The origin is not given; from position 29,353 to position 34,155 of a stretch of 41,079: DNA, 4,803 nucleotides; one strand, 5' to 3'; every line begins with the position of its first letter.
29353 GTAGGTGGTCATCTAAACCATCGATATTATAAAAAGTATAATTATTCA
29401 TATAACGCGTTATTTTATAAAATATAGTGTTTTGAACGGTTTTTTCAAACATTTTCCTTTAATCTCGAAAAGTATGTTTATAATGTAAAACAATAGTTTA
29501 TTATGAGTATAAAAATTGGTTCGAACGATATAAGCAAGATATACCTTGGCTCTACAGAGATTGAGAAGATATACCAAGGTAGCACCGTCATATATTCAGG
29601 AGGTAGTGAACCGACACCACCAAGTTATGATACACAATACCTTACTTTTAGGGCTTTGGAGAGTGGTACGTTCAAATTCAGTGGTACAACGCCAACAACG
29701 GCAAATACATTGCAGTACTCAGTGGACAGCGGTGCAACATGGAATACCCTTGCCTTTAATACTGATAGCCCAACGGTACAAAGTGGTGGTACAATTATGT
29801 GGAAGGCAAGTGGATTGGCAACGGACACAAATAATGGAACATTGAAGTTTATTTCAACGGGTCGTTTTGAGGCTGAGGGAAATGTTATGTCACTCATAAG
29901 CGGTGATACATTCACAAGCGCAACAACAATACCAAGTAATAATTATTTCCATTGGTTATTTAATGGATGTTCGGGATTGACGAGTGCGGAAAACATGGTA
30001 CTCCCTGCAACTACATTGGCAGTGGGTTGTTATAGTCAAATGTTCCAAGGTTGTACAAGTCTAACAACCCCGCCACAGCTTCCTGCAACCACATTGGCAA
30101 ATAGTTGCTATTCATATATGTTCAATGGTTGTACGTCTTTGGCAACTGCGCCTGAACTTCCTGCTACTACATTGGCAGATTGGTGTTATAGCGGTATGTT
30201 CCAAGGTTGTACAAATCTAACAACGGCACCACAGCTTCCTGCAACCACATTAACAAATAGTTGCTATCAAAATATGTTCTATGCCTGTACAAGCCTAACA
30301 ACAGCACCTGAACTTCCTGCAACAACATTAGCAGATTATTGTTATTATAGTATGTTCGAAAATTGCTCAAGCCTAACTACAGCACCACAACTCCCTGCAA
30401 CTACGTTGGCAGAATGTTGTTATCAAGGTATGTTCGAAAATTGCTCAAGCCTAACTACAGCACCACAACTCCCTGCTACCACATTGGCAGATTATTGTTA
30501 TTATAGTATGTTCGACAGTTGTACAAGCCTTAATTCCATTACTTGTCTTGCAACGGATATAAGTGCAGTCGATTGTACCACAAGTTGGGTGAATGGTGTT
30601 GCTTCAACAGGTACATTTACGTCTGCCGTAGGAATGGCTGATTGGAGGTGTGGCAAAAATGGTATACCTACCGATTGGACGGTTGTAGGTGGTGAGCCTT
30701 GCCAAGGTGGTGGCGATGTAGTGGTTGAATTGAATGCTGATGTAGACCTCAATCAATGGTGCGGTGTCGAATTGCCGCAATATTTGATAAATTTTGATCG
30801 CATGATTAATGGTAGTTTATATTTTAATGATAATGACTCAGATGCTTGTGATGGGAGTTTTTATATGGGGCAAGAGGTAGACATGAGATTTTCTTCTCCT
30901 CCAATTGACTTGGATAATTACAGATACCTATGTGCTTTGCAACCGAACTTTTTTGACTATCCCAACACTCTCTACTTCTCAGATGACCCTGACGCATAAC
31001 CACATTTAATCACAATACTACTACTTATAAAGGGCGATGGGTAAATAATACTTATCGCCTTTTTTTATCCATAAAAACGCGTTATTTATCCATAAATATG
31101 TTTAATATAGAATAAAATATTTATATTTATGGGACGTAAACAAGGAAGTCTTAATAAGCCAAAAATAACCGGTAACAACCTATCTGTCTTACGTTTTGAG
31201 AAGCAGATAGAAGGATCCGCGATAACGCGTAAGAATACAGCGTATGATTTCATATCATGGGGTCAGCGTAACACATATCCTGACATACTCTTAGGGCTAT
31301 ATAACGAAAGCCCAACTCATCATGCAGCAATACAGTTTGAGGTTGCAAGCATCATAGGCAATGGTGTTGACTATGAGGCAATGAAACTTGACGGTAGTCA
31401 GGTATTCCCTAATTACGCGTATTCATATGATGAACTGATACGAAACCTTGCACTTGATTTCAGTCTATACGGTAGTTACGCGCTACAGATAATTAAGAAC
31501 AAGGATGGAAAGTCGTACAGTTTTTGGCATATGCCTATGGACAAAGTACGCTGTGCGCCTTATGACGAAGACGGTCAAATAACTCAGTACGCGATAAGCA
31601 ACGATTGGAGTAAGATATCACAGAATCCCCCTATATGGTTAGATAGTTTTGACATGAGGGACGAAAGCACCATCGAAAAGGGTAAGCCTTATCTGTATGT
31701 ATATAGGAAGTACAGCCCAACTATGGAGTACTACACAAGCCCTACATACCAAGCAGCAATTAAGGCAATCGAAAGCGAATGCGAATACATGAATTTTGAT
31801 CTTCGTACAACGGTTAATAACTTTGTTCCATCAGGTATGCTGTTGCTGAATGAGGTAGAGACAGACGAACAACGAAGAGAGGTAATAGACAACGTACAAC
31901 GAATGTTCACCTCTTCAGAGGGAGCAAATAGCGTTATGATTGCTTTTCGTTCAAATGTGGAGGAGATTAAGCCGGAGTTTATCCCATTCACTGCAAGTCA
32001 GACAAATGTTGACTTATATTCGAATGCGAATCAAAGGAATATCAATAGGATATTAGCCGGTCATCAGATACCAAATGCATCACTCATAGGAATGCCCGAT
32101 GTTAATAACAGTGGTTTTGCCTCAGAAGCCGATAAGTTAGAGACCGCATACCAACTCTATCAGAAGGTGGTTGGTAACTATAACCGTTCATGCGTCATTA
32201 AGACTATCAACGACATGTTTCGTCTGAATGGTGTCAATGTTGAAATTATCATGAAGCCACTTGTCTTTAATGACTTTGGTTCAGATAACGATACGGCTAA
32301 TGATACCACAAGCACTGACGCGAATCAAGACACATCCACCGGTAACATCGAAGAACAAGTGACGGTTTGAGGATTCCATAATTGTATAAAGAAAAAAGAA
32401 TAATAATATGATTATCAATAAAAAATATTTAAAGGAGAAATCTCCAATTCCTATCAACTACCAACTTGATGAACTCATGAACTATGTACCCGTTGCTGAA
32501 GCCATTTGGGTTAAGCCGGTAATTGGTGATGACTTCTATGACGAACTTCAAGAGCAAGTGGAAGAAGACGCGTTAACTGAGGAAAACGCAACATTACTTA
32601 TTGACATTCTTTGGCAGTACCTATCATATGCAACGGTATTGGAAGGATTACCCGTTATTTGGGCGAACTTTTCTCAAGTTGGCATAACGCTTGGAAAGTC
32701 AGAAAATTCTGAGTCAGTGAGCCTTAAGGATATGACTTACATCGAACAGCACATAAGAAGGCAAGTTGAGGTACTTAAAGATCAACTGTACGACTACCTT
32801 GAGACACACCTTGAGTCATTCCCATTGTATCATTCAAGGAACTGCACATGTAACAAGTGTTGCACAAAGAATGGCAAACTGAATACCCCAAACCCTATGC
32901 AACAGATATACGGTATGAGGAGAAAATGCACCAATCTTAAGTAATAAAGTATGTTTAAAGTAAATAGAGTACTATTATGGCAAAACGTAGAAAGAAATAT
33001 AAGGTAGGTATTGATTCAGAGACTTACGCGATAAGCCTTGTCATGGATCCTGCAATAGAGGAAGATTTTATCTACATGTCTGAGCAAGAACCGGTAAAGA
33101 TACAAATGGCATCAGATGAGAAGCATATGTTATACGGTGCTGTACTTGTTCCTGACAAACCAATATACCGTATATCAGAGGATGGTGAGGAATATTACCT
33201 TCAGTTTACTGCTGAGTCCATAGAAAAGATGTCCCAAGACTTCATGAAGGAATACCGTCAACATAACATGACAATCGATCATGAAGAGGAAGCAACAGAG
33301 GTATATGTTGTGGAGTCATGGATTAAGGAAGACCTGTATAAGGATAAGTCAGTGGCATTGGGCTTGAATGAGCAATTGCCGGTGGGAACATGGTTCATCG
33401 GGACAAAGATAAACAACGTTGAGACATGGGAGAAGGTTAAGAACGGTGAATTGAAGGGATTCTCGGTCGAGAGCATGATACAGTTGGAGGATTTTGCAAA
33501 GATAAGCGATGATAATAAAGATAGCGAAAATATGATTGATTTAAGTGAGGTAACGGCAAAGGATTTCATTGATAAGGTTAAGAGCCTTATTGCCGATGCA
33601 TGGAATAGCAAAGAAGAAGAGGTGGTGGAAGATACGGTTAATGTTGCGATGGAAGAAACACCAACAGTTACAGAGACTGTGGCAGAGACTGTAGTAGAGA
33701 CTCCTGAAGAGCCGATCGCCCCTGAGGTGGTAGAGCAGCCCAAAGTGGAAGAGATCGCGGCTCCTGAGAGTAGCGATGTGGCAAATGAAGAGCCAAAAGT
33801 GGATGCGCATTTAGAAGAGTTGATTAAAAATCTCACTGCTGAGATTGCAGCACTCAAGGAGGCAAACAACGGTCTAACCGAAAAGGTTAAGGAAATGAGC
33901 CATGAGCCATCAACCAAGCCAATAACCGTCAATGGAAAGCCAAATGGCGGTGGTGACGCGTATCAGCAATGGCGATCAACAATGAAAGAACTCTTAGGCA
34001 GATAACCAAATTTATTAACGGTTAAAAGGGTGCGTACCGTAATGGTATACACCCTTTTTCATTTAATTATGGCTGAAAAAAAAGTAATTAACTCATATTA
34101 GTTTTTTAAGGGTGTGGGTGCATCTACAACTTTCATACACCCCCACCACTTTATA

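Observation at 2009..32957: Eleven intergenic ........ boxes divide the + strand late region into terminator-promoter units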

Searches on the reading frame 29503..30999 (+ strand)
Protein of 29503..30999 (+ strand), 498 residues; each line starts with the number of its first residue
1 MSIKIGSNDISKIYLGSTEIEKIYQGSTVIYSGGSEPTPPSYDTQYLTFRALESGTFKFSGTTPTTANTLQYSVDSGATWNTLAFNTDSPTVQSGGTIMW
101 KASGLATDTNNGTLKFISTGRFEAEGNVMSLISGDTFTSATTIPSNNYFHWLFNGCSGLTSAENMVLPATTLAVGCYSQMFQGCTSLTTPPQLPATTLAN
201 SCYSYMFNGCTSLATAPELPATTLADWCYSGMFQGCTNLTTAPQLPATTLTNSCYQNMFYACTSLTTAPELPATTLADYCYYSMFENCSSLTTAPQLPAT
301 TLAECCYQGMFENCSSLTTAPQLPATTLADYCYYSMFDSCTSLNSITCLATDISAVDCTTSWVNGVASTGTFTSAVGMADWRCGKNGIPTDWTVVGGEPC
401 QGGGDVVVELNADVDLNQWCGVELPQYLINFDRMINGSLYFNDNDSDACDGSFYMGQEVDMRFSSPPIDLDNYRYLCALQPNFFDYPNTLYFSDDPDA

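Call 65: search_protein_families(library=phrogs, proteins=[window:29503-30999:+], max_evalue=0.001)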
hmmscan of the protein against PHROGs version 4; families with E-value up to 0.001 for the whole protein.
window:29503-30999:+ (498 aa): 1 family
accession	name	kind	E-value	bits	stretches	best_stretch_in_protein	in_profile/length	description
phrog_9915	-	unknown function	2.1e-12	46.2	2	148-269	1250-1372/1813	-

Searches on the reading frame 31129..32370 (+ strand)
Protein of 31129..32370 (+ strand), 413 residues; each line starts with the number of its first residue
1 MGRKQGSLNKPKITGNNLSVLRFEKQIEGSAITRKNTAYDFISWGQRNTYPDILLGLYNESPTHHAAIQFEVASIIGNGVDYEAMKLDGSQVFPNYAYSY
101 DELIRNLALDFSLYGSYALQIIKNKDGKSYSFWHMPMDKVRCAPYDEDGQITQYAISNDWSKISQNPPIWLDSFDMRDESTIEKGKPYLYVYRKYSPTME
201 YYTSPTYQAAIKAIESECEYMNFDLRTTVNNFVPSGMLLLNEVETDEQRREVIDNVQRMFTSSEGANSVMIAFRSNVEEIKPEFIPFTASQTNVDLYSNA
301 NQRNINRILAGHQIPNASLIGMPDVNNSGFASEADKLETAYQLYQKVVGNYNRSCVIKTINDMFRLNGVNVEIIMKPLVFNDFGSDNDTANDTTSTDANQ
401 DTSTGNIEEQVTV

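Call 65: search_protein_families(library=phrogs, proteins=[window:31129-32370:+], max_evalue=0.001)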
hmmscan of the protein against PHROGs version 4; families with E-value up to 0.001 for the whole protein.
window:31129-32370:+ (413 aa): 3 families
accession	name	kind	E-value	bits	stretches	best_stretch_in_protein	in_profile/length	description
phrog_11226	-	head and packaging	1.8e-36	127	1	25-377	8-376/388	portal protein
phrog_33693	-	head and packaging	1.4e-19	70.9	1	38-380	19-357/560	portal protein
phrog_12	-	head and packaging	1.1e-07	32.3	1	94-315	134-325/646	portal protein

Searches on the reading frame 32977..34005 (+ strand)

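Call 63: search_protein_families(library=pfam, proteins=[window:32977-34005:+], max_evalue=0.01)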
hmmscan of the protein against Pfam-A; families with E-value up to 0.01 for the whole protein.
window:32977-34005:+ (342 aa): 2 families
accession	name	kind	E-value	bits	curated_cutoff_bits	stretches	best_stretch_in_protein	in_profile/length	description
PF14550.11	Peptidase_S78_2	-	1.8e-22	80.1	24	1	41-166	4-120/126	Putative phage serine protease XkdF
PF06005.17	ZapB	-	0.00062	20.6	31.5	1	274-342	12-68/71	Cell division protein ZapB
